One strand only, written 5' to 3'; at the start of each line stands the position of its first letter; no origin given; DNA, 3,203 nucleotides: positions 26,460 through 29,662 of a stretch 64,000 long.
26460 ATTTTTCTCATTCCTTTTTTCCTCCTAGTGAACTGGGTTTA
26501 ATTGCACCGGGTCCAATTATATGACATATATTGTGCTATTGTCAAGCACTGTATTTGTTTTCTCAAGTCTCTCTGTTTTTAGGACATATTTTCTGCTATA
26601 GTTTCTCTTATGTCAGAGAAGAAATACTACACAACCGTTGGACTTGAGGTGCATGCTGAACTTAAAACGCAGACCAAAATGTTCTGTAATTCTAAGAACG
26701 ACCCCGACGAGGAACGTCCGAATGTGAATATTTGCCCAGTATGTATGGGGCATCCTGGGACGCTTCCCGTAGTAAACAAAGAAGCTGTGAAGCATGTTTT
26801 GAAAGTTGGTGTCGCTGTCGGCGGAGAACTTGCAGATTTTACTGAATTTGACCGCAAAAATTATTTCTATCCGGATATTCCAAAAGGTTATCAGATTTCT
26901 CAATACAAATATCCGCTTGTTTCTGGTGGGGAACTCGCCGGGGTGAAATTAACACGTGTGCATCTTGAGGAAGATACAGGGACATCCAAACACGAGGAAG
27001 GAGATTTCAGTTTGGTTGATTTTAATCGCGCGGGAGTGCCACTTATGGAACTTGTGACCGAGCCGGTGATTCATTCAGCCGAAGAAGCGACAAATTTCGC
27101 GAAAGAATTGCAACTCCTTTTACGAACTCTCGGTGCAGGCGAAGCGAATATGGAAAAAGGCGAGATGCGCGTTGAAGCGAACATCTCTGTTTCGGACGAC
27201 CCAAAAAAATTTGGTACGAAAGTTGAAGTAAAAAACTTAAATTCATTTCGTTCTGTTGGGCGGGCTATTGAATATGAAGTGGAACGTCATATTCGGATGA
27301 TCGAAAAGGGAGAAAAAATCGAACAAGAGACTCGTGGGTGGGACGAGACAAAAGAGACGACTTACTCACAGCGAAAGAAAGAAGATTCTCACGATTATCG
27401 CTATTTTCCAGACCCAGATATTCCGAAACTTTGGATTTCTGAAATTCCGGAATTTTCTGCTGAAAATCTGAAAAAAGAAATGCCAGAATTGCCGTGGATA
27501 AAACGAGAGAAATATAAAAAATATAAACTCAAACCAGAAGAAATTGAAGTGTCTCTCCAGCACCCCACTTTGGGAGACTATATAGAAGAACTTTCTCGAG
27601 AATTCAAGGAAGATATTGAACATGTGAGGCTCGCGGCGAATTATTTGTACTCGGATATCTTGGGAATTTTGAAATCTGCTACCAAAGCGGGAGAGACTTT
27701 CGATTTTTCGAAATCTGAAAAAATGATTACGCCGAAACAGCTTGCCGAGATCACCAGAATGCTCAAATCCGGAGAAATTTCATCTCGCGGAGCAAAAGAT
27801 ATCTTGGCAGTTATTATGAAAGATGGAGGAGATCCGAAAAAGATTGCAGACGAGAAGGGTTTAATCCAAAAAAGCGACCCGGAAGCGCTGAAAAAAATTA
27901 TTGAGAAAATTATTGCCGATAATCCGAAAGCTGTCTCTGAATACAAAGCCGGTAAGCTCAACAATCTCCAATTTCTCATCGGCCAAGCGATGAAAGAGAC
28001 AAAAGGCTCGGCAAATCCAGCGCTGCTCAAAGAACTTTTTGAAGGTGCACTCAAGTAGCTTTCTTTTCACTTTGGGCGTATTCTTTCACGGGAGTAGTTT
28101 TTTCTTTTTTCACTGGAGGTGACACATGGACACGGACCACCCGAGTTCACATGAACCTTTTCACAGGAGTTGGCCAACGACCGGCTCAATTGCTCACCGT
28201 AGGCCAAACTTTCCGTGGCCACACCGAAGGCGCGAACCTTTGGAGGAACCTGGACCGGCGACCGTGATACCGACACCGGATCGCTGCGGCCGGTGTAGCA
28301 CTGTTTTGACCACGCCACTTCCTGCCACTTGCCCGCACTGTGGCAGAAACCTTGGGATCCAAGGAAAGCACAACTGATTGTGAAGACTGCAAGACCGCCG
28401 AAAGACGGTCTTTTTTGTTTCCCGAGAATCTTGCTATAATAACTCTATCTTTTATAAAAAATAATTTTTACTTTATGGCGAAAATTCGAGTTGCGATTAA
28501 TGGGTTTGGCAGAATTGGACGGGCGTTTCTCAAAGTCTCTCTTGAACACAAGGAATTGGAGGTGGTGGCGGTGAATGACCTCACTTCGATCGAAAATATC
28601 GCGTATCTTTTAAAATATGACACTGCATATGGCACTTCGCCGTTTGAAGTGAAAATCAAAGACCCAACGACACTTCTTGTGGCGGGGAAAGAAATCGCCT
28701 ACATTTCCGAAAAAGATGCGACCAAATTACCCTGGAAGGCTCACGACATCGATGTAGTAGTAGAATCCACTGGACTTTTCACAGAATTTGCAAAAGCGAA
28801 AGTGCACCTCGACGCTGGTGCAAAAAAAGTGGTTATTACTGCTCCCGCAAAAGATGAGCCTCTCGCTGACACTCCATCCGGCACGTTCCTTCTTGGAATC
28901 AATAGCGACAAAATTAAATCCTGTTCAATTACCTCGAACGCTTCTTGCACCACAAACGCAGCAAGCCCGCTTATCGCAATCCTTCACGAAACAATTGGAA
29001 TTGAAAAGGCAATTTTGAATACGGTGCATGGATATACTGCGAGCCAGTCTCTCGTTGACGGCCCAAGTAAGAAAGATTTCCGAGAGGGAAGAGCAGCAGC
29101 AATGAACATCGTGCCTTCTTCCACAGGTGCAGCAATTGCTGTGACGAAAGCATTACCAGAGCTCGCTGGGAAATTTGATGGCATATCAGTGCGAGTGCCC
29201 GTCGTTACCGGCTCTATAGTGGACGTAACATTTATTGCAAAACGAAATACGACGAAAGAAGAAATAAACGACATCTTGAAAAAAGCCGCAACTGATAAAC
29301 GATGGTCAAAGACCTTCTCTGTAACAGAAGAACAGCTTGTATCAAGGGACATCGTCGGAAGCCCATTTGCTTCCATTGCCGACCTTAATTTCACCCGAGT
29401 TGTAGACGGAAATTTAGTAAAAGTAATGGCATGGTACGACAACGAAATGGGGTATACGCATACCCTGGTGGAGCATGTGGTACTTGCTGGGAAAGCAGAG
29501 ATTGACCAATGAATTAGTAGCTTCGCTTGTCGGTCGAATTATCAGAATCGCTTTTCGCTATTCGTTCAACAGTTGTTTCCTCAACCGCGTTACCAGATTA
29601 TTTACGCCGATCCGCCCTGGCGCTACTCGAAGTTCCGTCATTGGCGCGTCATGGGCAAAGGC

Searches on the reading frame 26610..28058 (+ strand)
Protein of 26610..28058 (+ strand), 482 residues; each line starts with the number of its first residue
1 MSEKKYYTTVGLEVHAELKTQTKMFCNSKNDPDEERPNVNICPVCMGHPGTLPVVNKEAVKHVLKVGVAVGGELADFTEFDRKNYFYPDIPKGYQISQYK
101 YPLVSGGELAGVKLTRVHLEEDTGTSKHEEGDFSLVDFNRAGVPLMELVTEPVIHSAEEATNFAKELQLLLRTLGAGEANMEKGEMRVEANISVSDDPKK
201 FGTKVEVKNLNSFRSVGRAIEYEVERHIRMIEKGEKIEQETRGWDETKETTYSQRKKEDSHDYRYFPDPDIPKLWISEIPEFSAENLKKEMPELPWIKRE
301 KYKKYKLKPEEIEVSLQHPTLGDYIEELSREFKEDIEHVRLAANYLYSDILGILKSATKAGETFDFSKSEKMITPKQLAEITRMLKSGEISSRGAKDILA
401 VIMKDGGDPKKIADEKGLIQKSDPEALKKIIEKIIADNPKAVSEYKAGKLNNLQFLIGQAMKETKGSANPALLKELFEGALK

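Call 9: search_protein_families(library=pfam, proteins=[window:26610-28058:+], max_evalue=0.001)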
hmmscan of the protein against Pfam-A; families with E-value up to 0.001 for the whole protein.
window:26610-28058:+ (482 aa): 2 families
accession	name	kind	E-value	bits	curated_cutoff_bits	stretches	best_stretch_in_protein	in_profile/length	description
PF02934.20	GatB_N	-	1.7e-105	352.6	23.4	1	9-278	2-273/277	GatB/GatE catalytic domain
PF02637.23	GatB_Yqey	-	1.9e-36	125.6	27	1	327-480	5-147/148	GatB domain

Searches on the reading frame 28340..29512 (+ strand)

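Call 9: search_protein_families(library=pfam, proteins=[window:28340-29512:+], max_evalue=0.001)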
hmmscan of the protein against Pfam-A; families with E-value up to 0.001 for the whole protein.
window:28340-29512:+ (390 aa): 2 families
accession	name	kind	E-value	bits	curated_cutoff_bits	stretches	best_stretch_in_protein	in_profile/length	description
PF02800.25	Gp_dh_C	-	7.5e-54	182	24.4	1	210-366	3-158/158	Glyceraldehyde 3-phosphate dehydrogenase, C-terminal domain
PF00044.30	Gp_dh_N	-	2.3e-35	121.3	31.7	1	49-149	1-100/101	Glyceraldehyde 3-phosphate dehydrogenase, NAD binding domain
